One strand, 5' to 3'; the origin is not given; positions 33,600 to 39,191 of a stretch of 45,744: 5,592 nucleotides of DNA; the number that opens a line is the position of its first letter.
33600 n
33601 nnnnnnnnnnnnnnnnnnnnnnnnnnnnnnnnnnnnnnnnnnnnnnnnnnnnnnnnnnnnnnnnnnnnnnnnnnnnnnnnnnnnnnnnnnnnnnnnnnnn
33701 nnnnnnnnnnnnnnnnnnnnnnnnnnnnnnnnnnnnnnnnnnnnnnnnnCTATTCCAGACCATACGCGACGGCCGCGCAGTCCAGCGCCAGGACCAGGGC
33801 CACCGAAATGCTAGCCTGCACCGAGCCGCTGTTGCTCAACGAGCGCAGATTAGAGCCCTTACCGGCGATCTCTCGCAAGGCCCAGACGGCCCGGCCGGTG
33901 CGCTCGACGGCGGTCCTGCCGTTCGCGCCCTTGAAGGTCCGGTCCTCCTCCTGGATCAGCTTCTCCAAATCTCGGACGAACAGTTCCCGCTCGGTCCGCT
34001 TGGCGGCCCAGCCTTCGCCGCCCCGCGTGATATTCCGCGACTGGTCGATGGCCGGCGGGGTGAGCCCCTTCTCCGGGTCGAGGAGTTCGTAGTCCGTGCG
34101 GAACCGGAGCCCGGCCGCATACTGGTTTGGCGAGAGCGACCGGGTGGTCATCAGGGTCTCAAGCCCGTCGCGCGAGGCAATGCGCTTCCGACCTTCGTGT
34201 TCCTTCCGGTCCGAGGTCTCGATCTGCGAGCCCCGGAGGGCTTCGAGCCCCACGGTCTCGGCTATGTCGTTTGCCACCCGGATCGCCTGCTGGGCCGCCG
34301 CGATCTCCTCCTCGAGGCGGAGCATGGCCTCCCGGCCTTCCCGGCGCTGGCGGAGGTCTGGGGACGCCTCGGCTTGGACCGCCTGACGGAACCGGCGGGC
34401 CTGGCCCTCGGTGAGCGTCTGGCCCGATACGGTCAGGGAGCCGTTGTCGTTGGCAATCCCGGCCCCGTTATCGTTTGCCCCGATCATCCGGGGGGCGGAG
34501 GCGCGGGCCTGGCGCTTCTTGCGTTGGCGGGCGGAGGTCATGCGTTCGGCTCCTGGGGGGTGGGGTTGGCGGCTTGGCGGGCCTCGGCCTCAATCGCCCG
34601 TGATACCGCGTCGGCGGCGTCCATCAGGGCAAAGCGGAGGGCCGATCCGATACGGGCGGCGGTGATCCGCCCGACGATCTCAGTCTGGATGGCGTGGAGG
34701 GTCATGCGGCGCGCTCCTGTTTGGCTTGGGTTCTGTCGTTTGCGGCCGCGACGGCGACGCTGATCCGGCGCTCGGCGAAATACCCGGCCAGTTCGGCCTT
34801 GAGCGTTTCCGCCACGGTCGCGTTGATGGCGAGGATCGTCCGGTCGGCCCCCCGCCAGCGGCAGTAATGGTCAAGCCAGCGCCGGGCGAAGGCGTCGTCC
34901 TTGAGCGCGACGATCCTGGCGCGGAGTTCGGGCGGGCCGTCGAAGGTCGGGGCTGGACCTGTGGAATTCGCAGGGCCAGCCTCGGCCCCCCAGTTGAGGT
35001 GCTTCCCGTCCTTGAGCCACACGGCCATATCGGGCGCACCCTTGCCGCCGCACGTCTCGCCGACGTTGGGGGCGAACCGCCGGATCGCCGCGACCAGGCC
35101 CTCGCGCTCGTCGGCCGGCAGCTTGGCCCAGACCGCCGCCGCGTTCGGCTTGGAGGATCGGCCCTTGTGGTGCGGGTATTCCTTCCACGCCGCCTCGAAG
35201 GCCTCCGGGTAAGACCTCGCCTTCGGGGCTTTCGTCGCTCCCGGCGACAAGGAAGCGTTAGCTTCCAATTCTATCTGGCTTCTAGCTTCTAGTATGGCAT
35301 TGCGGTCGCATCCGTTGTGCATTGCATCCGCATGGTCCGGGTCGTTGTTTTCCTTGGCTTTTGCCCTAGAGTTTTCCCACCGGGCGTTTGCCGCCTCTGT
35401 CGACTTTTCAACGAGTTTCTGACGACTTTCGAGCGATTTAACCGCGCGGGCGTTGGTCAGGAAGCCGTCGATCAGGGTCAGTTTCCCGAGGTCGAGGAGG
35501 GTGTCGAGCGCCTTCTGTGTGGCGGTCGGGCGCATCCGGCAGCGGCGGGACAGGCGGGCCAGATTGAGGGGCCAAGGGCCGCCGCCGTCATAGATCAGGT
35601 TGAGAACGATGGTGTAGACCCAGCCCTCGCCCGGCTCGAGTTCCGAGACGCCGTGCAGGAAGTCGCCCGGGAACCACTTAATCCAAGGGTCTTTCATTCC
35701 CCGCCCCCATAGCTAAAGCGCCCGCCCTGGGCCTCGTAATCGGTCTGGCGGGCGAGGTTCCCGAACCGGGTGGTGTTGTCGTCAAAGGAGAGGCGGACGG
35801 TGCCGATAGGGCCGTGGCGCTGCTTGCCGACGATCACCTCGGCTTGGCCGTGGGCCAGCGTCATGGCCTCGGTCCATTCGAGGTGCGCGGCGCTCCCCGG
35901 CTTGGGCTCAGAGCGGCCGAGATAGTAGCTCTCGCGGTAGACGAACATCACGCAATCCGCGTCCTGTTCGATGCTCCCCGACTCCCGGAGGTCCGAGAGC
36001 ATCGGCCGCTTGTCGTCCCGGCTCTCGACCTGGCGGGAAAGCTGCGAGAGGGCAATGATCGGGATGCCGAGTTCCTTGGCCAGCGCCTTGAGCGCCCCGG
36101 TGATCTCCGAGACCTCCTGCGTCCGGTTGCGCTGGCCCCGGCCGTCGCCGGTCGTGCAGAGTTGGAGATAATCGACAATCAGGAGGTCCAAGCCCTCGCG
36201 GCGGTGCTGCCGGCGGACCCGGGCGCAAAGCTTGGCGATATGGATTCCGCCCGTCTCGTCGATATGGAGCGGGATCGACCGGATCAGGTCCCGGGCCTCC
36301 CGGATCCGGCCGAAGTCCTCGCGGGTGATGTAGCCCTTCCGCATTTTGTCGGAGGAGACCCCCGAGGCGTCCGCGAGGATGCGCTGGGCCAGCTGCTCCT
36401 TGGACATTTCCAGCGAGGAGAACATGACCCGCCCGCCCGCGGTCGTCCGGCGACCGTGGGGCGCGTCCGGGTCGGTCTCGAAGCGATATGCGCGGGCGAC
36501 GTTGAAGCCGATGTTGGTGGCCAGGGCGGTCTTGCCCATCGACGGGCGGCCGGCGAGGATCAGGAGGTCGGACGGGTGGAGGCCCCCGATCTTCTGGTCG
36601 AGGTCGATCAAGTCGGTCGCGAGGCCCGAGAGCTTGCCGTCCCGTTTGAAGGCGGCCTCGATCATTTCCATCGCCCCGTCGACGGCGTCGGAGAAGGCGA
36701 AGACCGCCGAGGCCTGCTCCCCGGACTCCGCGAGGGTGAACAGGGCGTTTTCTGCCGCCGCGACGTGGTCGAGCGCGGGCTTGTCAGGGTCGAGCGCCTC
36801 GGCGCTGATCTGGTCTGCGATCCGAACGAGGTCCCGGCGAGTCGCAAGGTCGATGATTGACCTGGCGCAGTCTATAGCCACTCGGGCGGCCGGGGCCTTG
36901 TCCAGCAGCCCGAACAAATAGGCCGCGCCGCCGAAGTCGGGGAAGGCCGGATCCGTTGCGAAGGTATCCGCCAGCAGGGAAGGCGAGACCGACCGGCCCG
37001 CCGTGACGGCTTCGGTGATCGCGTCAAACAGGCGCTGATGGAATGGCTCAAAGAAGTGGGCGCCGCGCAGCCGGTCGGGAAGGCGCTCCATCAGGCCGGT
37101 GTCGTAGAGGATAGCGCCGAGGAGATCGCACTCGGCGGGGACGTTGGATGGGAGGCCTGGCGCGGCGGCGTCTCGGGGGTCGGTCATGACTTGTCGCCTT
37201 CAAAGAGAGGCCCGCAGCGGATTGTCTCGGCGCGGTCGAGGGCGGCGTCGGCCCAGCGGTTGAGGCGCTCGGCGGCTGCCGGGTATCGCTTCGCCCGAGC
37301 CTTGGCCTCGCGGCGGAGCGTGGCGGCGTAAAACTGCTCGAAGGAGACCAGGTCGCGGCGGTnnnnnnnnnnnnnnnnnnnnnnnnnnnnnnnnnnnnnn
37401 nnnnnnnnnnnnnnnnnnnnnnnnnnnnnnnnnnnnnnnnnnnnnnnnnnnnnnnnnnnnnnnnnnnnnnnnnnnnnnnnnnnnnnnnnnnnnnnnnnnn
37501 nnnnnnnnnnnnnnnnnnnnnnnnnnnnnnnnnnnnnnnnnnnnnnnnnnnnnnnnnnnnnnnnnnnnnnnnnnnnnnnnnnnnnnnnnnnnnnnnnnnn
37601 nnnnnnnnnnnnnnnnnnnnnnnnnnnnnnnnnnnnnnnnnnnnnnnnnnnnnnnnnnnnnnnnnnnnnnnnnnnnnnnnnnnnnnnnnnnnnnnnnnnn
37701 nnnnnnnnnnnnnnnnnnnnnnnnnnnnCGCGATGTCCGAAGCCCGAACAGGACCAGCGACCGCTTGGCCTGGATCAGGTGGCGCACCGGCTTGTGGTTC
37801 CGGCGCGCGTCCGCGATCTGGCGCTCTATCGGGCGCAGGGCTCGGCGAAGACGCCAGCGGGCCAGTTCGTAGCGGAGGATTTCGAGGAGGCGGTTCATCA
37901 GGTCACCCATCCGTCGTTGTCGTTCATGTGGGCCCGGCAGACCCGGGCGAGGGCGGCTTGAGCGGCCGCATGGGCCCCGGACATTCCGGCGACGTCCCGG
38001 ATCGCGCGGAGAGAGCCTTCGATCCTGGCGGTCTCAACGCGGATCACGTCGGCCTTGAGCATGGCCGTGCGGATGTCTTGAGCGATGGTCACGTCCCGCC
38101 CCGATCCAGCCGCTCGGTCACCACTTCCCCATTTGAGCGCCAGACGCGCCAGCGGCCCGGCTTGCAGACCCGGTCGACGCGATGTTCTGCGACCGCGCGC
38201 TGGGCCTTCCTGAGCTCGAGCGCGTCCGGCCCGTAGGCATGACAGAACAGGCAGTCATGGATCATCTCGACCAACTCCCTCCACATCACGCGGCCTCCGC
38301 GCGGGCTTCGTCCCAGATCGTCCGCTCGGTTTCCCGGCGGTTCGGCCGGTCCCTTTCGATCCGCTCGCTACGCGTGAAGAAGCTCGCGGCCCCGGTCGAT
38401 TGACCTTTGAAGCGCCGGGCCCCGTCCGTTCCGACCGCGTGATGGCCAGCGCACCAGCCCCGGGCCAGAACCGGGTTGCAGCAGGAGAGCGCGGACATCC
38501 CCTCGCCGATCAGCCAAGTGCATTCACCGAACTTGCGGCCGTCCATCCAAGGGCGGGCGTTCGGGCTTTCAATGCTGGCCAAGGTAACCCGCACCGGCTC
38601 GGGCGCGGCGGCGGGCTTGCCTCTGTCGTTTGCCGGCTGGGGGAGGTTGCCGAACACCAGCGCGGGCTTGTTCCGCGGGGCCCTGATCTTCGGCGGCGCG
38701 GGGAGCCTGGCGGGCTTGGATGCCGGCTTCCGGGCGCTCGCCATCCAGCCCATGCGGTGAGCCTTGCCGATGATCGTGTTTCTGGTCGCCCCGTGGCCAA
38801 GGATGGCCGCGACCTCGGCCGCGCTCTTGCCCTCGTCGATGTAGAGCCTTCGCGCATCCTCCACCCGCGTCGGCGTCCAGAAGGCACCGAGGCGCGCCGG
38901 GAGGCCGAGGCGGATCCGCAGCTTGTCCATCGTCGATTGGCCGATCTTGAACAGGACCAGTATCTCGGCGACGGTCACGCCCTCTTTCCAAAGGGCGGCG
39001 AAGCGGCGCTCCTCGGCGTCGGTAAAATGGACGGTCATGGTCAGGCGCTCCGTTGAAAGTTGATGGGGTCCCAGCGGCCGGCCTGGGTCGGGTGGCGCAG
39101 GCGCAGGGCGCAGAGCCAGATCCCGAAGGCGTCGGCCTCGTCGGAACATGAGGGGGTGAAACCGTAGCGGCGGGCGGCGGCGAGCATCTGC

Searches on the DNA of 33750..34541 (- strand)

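Call 59: search_rna_families(sources=[L114, L118, L120, L124, L127, L131, L147, L141], threshold=gathering)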
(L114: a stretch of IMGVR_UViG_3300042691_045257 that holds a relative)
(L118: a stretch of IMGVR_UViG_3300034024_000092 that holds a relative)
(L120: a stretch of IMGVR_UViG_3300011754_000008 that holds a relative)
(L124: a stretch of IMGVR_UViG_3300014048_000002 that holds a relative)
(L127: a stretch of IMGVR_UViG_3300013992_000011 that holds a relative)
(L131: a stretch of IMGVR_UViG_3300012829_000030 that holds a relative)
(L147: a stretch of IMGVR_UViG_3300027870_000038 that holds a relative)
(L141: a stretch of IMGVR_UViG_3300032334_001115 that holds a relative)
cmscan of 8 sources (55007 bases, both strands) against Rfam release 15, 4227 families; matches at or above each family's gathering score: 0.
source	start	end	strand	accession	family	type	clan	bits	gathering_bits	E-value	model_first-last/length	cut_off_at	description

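Call 106: search_rna_families(source=L149, start=1950, end=2130, threshold=evalue, max_evalue=1)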
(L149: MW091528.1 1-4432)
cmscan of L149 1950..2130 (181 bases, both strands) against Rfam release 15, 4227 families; matches with E-value up to 1: 5.
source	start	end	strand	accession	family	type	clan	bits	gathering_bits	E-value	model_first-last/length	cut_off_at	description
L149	2002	2032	-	RF04037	mir-7911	Gene; miRNA;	-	16.8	60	0.92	1-63/63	no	mir-7911 microRNA precursor family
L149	1988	2009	-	RF01114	TMV_UPD-PK1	Cis-reg;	-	16.6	33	0.66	1-22/22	no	Pseudoknot of upstream pseudoknot domain (UPD) of the 3'UTR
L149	2029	2082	-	RF02236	asX2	Gene; sRNA;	-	15.6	70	0.64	1-87/87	no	Xanthomonas sRNA asX2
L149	2000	2065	+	RF02353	BjrC68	Gene; sRNA;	-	12.9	39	0.49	1-82/82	no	Bradyrhizobiaceae sRNA BjrC68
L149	1950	2057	+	RF01389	isrF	Gene; sRNA;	-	11.5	40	0.17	88-292/292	5'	isrF Hfq binding RNA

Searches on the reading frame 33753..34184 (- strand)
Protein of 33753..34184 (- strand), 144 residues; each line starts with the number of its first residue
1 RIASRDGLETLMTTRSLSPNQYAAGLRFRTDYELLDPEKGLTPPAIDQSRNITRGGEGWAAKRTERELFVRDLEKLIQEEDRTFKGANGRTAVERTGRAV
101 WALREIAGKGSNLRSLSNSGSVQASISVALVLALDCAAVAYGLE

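Call 103: predict_structure(alignment_id=A8)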
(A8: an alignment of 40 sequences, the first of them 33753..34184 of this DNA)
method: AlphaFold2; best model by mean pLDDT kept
length: 144 residues; sequences in the alignment: 40
mean_pLDDT: 82.1   pTM: 0.77
mean pLDDT of the five models: 82.1, 80.3, 75.6, 74.9, 71.0
residues with pLDDT >= 90: 66; 70-90: 48; 50-70: 11; < 50: 19
segments of 3 or more residues with pLDDT < 50: 1-3, 42-55
pLDDT, mean of each block of 10 residues (from residue 1): 67 90 92 68 46 54 85 94 90 91 91 89 94 96 85
secondary structure, 60 per line:
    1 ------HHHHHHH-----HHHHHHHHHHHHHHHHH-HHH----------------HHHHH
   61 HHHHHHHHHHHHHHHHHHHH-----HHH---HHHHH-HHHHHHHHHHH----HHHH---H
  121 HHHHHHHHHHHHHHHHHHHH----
elements in order: H7-13 H19-35 H56-80 H92-96 H98-108 H113-116 H120-140

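Call 107: fold_search(model_id=the predicted structure, library=pdb)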
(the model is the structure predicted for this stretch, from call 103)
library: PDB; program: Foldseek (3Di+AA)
matches with E <= 10: 56; with E <= 0.001: 0
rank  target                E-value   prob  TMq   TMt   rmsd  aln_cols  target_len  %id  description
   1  3qwr_B                1.3e+00  0.08  0.18  0.19  17.8       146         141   15  Crystal structure of IL-23 in complex with an adnectin (released 2012-02-01)
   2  4grw_A                1.6e+00  0.08  0.20  0.22  16.4       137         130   14  Structure of a complex of human IL-23 with 3 Nanobodies (Llama vHHs) (released 2014-02-19)
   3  7y5e_L2               1.9e+00  0.09  0.20  0.21  12.9       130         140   15  In situ single-PBS-PSII-PSI-LHCs megacomplex. (released 2023-02-01)
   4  8cr8_B                2.4e+00  0.05  0.18  0.18  14.5       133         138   13  human Interleukin-23 (released 2024-02-07)
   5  7drj_B                2.6e+00  0.06  0.19  0.16  16.0       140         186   14  Crystal structure of phosphatidylglycerol phosphate synthase in complex with phosphatidylglycerol phosphate (released 2021-12-08)
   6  5mzv_B                4.0e+00  0.04  0.20  0.21  16.7       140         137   14  IL-23:IL-23R:Nb22E11 complex (released 2018-01-03)
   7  5njd_B                4.0e+00  0.02  0.14  0.14  17.0       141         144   16  Structure of Interleukin 23 in complex with Briakinumab FAb (released 2018-01-03)
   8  9qwr_B                4.2e+00  0.08  0.28  0.25  12.9       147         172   14  MIC60 helical bundle dimer (released 2026-02-25)
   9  7a73                  4.2e+00  0.06  0.23  0.13  12.8       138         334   11  Crystal structure of the two-domain cyclophilinA from Anabaena sp. (released 2021-10-06)
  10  3gys_A                4.2e+00  0.04  0.21  0.21  15.8       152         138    9  Crystal structure determination of cat (Felis silvestris catus) hemoglobin at 2.9 angstrom resolution (released 2010-03-16)
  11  1b33_B                4.7e+00  0.06  0.27  0.25  14.3       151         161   15  STRUCTURE OF LIGHT HARVESTING COMPLEX OF ALLOPHYCOCYANIN ALPHA AND BETA CHAINS/CORE-LINKER COMPLEX AP*LC7.8 (released 1999-02-23)
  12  9jyu_B                4.7e+00  0.06  0.23  0.23  14.7       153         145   10  Structural analysis of yak hemoglobin (released 2026-01-28)
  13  1gvh                  4.7e+00  0.01  0.14  0.08  15.9       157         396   13  The X-ray structure of ferric Escherichia coli flavohemoglobin reveals an unespected geometry of the distal heme pocket (released 2002-08-06)
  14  3ag0                  5.0e+00  0.04  0.24  0.22  13.9       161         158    9  Crystal structure of carbonmonoxy human cytoglobin (released 2011-02-02)
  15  2ims                  5.2e+00  0.04  0.20  0.18  14.8       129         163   11  The X-ray Structure of a Bak Homodimer Reveals an Inhibitory Zinc Binding Site (released 2006-12-26)
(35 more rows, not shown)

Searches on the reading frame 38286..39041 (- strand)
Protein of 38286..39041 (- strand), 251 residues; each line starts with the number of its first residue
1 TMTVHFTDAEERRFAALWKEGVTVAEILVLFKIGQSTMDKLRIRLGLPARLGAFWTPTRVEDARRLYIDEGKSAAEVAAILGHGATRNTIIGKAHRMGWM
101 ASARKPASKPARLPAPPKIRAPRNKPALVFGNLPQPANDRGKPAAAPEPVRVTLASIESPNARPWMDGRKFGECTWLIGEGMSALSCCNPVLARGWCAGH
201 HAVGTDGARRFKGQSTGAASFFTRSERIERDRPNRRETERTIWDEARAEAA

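Call 96: search_protein_families(library=phrogs, proteins=[window:38286-39041:-], max_evalue=0.00001)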
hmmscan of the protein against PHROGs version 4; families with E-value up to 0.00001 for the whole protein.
window:38286-39041:- (251 aa): 1 family
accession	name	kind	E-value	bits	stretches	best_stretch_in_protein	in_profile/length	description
phrog_16311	-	unknown function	1.5e-08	36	1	55-201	5-140/151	-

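Call 117: search_protein_families(library=pfam, proteins=[window:38286-39041:-], max_evalue=0.01)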
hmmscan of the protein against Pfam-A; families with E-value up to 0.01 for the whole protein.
window:38286-39041:- (251 aa): 1 family
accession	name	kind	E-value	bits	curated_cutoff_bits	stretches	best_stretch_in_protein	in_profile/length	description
PF07750.17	GcrA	-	5.1e-09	37.1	26.9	1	55-121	3-68/155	GcrA cell cycle regulator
